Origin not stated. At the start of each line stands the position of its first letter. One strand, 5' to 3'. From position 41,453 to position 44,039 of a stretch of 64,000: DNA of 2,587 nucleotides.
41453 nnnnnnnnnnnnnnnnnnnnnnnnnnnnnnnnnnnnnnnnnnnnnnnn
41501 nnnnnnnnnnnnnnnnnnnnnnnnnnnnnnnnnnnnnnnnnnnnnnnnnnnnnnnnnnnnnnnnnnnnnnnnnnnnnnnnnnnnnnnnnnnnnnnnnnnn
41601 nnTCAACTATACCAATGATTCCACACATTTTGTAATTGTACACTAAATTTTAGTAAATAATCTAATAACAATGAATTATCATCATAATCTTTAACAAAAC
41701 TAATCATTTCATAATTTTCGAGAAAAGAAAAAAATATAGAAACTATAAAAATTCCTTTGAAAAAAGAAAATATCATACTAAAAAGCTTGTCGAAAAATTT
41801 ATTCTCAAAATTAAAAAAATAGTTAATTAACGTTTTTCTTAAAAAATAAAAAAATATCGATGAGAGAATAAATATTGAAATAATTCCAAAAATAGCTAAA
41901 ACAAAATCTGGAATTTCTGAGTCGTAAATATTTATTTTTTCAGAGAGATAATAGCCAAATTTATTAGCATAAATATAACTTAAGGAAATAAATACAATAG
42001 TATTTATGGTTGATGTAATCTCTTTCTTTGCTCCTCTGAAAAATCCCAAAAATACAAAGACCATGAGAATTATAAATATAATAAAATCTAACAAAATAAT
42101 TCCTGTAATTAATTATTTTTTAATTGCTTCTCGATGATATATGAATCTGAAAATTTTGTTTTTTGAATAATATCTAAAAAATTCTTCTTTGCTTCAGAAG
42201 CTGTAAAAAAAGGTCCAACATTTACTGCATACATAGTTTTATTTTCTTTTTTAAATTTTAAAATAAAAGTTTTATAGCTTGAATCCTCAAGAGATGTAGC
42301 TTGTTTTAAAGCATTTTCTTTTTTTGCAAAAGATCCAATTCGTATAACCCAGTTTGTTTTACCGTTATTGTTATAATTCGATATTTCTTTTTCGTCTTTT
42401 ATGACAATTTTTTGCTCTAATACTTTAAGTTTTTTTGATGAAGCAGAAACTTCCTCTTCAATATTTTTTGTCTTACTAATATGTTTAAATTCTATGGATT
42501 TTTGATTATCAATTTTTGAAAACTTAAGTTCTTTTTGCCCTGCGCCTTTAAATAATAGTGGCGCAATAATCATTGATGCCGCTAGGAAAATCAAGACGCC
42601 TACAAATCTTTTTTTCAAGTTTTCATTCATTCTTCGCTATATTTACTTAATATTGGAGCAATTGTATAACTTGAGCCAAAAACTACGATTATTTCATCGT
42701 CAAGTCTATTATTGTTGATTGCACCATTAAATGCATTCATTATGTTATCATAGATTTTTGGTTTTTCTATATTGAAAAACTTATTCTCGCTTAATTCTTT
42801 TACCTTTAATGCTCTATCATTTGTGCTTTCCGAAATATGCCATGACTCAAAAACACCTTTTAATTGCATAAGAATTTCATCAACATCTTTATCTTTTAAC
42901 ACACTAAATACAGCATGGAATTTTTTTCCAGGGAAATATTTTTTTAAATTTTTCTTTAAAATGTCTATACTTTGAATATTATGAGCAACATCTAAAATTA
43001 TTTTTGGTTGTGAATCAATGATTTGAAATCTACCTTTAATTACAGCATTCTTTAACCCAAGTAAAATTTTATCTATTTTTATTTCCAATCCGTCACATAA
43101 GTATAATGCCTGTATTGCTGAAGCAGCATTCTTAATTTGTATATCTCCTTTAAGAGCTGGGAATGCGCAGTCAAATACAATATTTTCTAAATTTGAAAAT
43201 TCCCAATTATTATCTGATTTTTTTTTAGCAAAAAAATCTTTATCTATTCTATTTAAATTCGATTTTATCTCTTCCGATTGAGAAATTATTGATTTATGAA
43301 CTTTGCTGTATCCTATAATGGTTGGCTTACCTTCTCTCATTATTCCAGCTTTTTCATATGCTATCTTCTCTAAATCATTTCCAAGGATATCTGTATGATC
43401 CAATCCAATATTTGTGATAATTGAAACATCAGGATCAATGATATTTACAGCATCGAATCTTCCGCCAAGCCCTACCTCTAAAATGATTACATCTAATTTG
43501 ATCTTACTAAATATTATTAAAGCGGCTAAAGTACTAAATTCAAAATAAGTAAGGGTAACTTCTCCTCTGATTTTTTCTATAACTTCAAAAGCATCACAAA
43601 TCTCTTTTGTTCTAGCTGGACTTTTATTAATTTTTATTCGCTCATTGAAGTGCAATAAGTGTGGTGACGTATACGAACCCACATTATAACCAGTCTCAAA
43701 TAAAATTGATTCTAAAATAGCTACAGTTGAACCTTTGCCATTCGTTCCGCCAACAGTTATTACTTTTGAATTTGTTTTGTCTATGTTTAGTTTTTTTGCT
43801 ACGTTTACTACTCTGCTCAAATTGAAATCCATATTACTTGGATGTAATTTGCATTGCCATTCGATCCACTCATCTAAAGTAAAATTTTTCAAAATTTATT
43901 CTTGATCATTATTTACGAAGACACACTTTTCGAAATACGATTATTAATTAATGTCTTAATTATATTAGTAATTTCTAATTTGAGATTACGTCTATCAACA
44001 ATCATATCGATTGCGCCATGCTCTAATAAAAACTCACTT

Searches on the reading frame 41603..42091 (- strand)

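Call 47: search_protein_families(library=pfam, proteins=[window:41603-42091:-], max_evalue=0.01)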
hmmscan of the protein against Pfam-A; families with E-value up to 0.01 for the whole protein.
window:41603-42091:- (162 aa): 1 family
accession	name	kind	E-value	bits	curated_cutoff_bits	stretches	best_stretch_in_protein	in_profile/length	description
PF02674.22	Colicin_V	-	6.2e-16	59.1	29.3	1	1-147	1-140/144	Colicin V production protein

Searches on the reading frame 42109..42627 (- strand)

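Call 47: search_protein_families(library=pfam, proteins=[window:42109-42627:-], max_evalue=0.01)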
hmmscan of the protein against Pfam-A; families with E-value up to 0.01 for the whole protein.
window:42109-42627:- (172 aa): 1 family
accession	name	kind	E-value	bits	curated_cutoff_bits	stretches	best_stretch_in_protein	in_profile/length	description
PF05036.18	SPOR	-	2.2e-09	38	21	1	90-148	2-59/76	SPOR domain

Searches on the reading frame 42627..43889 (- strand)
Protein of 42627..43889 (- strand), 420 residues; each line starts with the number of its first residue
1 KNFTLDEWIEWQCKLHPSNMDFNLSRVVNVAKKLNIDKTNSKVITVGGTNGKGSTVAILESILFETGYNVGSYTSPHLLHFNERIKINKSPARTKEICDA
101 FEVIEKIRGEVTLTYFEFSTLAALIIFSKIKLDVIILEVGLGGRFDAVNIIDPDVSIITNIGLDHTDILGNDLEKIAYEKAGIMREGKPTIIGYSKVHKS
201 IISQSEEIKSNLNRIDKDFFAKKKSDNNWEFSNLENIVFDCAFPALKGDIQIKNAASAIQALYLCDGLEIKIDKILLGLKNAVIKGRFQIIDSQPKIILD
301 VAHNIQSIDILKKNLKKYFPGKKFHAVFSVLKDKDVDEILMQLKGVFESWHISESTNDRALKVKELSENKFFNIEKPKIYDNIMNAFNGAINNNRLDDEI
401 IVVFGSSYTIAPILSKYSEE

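Call 47: search_protein_families(library=pfam, proteins=[window:42627-43889:-], max_evalue=0.01)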
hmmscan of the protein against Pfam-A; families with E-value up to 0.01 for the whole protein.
window:42627-43889:- (420 aa): 2 families
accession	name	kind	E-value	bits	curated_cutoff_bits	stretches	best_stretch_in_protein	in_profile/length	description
PF02875.26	Mur_ligase_C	-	2.3e-11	45.1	28.4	1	286-406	1-126/127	Mur ligase, glutamate ligase domain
PF08245.18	Mur_ligase_M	-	1.2e-10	42.1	24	1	46-261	1-199/200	Mur ligase middle domain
